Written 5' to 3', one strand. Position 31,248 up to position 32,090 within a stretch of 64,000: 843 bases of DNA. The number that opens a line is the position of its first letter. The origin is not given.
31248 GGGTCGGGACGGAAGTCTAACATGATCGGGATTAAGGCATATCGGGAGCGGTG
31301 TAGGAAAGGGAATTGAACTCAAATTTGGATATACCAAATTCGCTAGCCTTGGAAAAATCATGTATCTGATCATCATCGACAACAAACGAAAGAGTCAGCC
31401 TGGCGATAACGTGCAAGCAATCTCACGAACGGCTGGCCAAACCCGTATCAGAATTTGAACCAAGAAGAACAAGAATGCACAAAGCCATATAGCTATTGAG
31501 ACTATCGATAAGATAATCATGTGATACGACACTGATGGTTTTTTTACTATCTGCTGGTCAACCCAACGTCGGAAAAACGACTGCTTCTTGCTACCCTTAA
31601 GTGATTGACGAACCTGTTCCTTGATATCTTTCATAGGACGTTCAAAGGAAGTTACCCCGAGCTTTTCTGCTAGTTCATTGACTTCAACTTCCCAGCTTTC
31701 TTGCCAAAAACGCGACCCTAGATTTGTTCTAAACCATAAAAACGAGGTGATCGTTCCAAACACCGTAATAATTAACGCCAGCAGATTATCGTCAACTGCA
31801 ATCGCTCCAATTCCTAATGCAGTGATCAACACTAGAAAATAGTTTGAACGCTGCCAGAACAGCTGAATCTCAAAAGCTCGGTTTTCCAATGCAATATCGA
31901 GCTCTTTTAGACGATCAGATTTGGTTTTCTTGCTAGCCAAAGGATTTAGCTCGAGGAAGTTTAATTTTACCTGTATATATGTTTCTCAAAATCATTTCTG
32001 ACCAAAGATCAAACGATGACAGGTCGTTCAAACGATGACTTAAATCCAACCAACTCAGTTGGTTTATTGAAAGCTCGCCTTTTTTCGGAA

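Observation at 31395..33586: Candidate novel anti-phage system: SAM methyltransferase + HARE-HTH/Nudix + 3-TM membrane effector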

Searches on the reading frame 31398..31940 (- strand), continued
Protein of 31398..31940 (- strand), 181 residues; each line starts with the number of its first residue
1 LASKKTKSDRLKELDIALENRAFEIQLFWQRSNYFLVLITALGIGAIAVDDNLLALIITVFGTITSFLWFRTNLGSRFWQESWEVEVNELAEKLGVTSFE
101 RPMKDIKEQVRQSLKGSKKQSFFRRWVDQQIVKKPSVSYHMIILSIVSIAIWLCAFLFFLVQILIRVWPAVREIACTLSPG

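Call 54: search_protein_families(library=pfam, proteins=[L044:2508-3620:+, L045:3708-4751:+, L049:3684-4730:+, L051:3737-4801:+, L053:3694-4845:+, L055:2723-3964:+, L059:3736-4767:+, L069:3796-4956:+, L091:3782-4876:+, L094:3386-4534:+], max_evalue=0.001)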
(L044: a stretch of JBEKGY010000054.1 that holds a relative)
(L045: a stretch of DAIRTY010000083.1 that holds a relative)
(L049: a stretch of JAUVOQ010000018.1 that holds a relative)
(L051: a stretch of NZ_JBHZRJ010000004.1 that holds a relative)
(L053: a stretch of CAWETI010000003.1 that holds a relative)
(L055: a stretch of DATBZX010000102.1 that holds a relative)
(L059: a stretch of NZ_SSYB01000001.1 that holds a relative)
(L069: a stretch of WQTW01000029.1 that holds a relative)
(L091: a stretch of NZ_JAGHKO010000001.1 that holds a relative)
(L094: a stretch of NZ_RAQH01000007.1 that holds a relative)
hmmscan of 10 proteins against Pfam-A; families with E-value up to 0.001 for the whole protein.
L044:2508-3620:+ (371 aa): 2 families
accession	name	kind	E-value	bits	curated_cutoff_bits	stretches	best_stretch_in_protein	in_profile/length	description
PF14522.11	Cytochrome_C7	-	2.1e-08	34.3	24.8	0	247-311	12-66/67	Cytochrome c7 and related cytochrome c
PF13435.11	Cytochrome_C554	-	0.0004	21.7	20.8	1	102-146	2-56/84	Cytochrome c554 and c-prime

L045:3708-4751:+ (348 aa): 2 families
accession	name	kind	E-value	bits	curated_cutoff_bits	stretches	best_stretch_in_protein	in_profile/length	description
PF00962.28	A_deaminase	-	4.5e-78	263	27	1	21-346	1-329/330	Adenosine deaminase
PF19326.5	AMP_deaminase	-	7.7e-09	34.9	27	1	203-341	452-586/630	AMP deaminase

L049:3684-4730:+ (349 aa): 3 families
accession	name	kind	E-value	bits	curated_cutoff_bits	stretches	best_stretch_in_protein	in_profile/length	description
PF04101.22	Glyco_tran_28_C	-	4.6e-39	134.5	22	1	188-342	2-166/166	Glycosyltransferase family 28 C-terminal domain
PF03033.26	Glyco_transf_28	-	1.9e-36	125.6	26.2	1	19-156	1-138/139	Glycosyltransferase family 28 N-terminal domain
PF13528.12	Glyco_trans_1_3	-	0.00076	19.2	25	0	184-317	193-320/322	Glycosyl transferase family 1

L051:3737-4801:+ (355 aa): 2 families
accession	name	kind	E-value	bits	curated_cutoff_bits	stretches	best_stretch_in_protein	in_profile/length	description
PF25273.1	DUF7869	-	0.00013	22.1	26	1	226-315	64-150/192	Domain of unknown function (DUF7869)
PF18735.6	HEPN_RiboL-PSP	-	0.0003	21.2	28.4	1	216-349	45-186/191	RiboL-PSP-HEPN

L053:3694-4845:+ (384 aa): 0 families

L055:2723-3964:+ (414 aa): 1 family
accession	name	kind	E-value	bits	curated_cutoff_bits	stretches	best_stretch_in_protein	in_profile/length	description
PF10592.14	AIPR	-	1.9e-13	51.2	25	1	53-211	4-147/308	AIPR protein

L059:3736-4767:+ (344 aa): 1 family
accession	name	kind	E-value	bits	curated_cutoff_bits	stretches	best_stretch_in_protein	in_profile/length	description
PF00589.27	Phage_integrase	-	1.4e-24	87.2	27.1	1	187-331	18-170/172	Phage integrase family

L069:3796-4956:+ (387 aa): 2 families
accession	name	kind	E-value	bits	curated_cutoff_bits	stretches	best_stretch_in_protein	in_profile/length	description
PF01738.24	DLH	-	8e-54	182.9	21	1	161-384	2-215/217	Dienelactone hydrolase family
PF00561.26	Abhydrolase_1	-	0.00029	21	25.8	0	238-284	52-98/245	alpha/beta hydrolase fold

L091:3782-4876:+ (365 aa): 2 families
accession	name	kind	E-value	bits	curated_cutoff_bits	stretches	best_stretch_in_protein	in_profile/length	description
PF01906.23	YbjQ_1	-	4.1e-24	85.6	23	1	7-111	1-102/103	Putative heavy-metal-binding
PF23025.1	YbjQ_2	-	0.00028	21.6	29.1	1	6-113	6-102/103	C2 domain-containing protein 5, YbjQ-like domain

L094:3386-4534:+ (383 aa): 1 family
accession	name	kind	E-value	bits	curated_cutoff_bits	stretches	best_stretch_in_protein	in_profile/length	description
PF00078.32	RVT_1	-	1.1e-20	74.6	29.6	1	88-303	1-203/205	Reverse transcriptase (RNA-dependent DNA polymerase)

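Call 55: search_protein_families(library=pfam, proteins=[L052:296-3100:+, L063:417-2366:+, L065:2051-4801:+, L080:1010-4288:+, L083:504-3821:+, L072:3264-4847:+, L081:3345-4874:+, L084:2883-4955:+, L058:4068-4907:+, L062:3921-4829:+], max_evalue=0.001)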
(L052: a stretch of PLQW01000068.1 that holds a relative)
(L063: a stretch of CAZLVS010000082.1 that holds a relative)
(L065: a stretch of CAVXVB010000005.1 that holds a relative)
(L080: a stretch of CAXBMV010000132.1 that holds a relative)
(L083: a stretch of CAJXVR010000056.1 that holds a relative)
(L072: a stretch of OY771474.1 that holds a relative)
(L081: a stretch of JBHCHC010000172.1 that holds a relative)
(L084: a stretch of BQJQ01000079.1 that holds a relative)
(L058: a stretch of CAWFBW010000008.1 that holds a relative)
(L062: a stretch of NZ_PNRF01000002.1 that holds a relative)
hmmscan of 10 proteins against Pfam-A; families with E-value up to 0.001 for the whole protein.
L052:296-3100:+ (935 aa): 7 families
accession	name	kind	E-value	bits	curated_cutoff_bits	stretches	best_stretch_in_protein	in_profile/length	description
PF04998.22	RNA_pol_Rpb1_5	-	1.4e-74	251.4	28.5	1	304-837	1-266/267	RNA polymerase Rpb1, domain 5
PF04983.23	RNA_pol_Rpb1_3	-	1.6e-27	96.8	28.9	1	24-191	1-162/162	RNA polymerase Rpb1, domain 3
PF05000.22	RNA_pol_Rpb1_4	-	4.6e-19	68.8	24.8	1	220-302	1-107/107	RNA polymerase Rpb1, domain 4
PF21668.3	RPOC_hybrid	-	7.6e-08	32.5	27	0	677-734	10-69/102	DNA-directed RNA polymerase subunit beta', hybrid domain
PF13533.13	Biotin_lipoyl_2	-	6e-06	26.4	29.8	0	539-555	13-29/32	Biotin-lipoyl like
PF01551.29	Peptidase_M23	-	3.1e-05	24.5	28.7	0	671-731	10-69/96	Peptidase family M23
PF01333.25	Apocytochr_F_C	-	6.1e-05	23.5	30.4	0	685-735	14-64/118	Apocytochrome F, C-terminal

L063:417-2366:+ (650 aa): 4 families
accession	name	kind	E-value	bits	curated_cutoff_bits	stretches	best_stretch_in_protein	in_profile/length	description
PF00204.31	DNA_gyraseB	-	3.5e-64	215.9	27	1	237-406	1-172/173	DNA gyrase B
PF00986.26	DNA_gyraseB_C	-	7.8e-31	106.5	29.8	1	578-639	2-63/63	DNA gyrase B subunit, carboxyl terminus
PF01751.28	Toprim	-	6.4e-20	71.6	23.1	1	435-547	1-95/96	Toprim domain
PF02518.31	HATPase_c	-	9.1e-15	55.5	26.4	1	42-180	4-108/111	Histidine kinase-, DNA gyrase B-, and HSP90-like ATPase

L065:2051-4801:+ (917 aa): 0 families

L080:1010-4288:+ (1093 aa): 5 families
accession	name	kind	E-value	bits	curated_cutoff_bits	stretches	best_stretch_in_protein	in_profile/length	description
PF00176.29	SNF2-rel_dom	-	1.7e-14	54.1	24.9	1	362-506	120-257/290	SNF2-related domain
PF00271.37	Helicase_C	-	2.3e-07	31.5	23.5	1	684-772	26-109/110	Helicase conserved C-terminal domain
PF00270.35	DEAD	-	1.1e-05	25.6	26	0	338-410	92-163/167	DEAD/DEAH box helicase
PF13091.12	PLDc_2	-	1.9e-05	25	27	1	129-180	64-116/132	PLD-like domain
PF04851.21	ResIII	-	0.00093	19.6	22.5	0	264-307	20-49/164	Type III restriction enzyme, res subunit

L083:504-3821:+ (1106 aa): 7 families
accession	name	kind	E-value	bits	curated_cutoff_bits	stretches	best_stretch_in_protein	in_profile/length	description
PF13229.12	Beta_helix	-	9.9e-17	61.5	25.9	3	464-538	77-153/158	Right handed beta helix region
PF07676.18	PD40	-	4.8e-12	45.9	20.9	1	974-999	4-28/38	WD40-like Beta Propeller Repeat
PF22073.2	Cep192_D4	-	3.1e-10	40.7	35.5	1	592-692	2-111/112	Cep192 domain 4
PF22544.2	HYDIN_VesB_CFA65-like_Ig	-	2e-09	38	25.5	1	592-690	1-99/100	HYDIN/CFA65/VesB-like, Ig-like domain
PF07610.17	DUF1573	-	2.3e-08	34.4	26.1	1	596-689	3-95/98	Protein of unknown function (DUF1573)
PF15780.11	ASH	-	9.5e-08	32.6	27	1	599-679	12-93/98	Abnormal spindle-like microcephaly-assoc'd, ASPM-SPD-2-Hydin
PF12371.14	TMEM131_like_N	-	2.5e-07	31.2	28.8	1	601-676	8-84/84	Transmembrane protein 131-like N-terminal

L072:3264-4847:+ (528 aa): 3 families
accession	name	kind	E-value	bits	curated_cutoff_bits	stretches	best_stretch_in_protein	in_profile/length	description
PF00078.32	RVT_1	-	3.3e-39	135.1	29.6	1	117-335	1-205/205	Reverse transcriptase (RNA-dependent DNA polymerase)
PF13655.11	RVT_N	-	5.6e-31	107.1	28.1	1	21-99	1-80/83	N-terminal domain of reverse transcriptase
PF08388.16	GIIM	-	2.2e-21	76.1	23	1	351-429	1-80/80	Group II intron, maturase-specific domain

L081:3345-4874:+ (510 aa): 2 families
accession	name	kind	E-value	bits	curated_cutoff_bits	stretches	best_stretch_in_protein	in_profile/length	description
PF08245.18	Mur_ligase_M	-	2.9e-51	174.7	24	1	123-327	2-198/200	Mur ligase middle domain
PF02875.26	Mur_ligase_C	-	1.5e-34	120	28.4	1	352-479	1-127/127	Mur ligase, glutamate ligase domain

L084:2883-4955:+ (691 aa): 8 families
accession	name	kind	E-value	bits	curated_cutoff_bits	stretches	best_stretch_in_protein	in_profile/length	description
PF01434.24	Peptidase_M41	-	4.3e-61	206.5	29.9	1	464-645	5-191/191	Peptidase family M41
PF00004.35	AAA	-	7e-45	153.1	21.2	1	246-380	1-131/131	ATPase family associated with various cellular activities (AAA)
PF17862.7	AAA_lid_3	-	5.6e-10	39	27.2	1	402-446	1-45/45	AAA+ lid domain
PF06068.19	TIP49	-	4e-05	23.4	23.8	1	236-279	46-88/347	TIP49 P-loop domain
PF07728.20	AAA_5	-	0.00012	22.6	22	0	245-314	1-78/139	AAA domain (dynein-related subfamily)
PF06480.20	FtsH_ext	-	0.00029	21.4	25.5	1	57-125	4-77/103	FtsH Extracellular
PF05496.18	RuvB_N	-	0.00064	20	27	0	245-277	35-67/159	Holliday junction DNA helicase RuvB P-loop domain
PF13191.12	AAA_16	-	0.00097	20.1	32.6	0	242-266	23-47/167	AAA ATPase domain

L058:4068-4907:+ (280 aa): 3 families
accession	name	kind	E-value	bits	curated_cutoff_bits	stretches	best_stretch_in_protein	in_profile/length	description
PF13561.12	adh_short_C2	-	3.8e-48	164.6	27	1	19-251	6-234/236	Enoyl-(Acyl carrier protein) reductase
PF00106.31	adh_short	-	1.6e-37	129.3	26.6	1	12-195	3-185/195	short chain dehydrogenase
PF08659.16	KR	-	1.4e-09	38.6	22.6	1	12-147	3-140/180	KR domain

L062:3921-4829:+ (303 aa): 4 families
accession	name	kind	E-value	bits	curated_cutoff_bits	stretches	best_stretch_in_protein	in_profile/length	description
PF01636.29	APH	-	9.6e-29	101.3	23.2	1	50-247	21-231/239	Phosphotransferase enzyme family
PF03881.20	Fructosamin_kin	-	0.00023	21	22.4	0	173-250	176-246/288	Fructosamine kinase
PF01163.29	RIO1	-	0.00086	19.4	22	0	60-94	45-79/187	RIO domain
PF07914.17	DUF1679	-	0.00086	18.7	24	0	185-223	268-311/414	Uncharacterized oxidoreductase dhs-27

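Call 92: search_protein_families(library=padloc, alignment_id=A8, max_evalue=0.00001)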
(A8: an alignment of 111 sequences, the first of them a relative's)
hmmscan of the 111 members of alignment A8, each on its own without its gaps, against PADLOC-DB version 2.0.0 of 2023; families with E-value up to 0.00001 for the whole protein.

A. member 1, L033:2972-4726:- (585 aa): 5 families
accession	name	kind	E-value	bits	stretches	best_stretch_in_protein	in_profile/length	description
PDLC01995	RtcR_PspF2--CARF_AAA_HTH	-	5.5e-62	208.5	1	145-398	156-416/481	-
PDLC01994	RtcR_PspF1--CARF_AAA_HTH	-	5.7e-35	119.3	1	142-390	150-390/468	-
PDLC01993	RtcR--CARF_AAA_HTH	-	1.3e-28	97.8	1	163-400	187-440/523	-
PDLC00733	Effector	-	7.4e-13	46.1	1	448-570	248-372/388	TIR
PDLC04725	PDC-M60B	-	6e-07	27.4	0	25-108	4-103/158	-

B. families by the number of members that match (of 111 scanned): 186 families (the first 25 are shown)
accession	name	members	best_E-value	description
PDLC02945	RT_III-A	2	2.6e-160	-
PDLC02946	RT_III-A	2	1.4e-94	-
PDLC02956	RT_XIII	2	5.3e-86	-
PDLC02942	RT_III-A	2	9.3e-79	-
PDLC02943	RT_III-A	2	4.5e-76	-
PDLC02941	RT_II-A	2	2e-71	-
PDLC02960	RT-Protease_XI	2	8.4e-64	single gene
PDLC02959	RT-Protease_XI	2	3.2e-63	single gene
PDLC03739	RT_Ec107-like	2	1.2e-62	retron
PDLC01995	RtcR_PspF2--CARF_AAA_HTH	2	5.5e-62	-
PDLC02961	RT-TIR_XII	2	4.6e-61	single gene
PDLC02962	RT-TIR_XII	2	2.6e-60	single gene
PDLC02940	RT_II-A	2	2.1e-54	-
PDLC02953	RT_VII-A2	2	1.4e-50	-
PDLC02955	RT_X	2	3e-48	-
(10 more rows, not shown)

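Call 102: search_protein_families(library=pfam, proteins=[L094:5013-5681:+], max_evalue=0.01)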
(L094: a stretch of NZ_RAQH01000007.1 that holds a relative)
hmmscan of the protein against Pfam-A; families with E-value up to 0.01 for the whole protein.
L094:5013-5681:+ (223 aa): 1 family
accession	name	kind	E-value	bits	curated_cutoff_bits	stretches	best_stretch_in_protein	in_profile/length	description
PF24838.2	8xMP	-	9.9e-15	55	30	1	8-152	3-133/136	Octameric membrane protein family (8xMP)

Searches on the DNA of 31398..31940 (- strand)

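Call 107: search_rna_families(source=L094, start=2300, end=5900, threshold=evalue, max_evalue=1)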
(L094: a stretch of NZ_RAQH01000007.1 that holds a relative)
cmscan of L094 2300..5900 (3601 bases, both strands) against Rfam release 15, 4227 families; matches with E-value up to 1: 0.
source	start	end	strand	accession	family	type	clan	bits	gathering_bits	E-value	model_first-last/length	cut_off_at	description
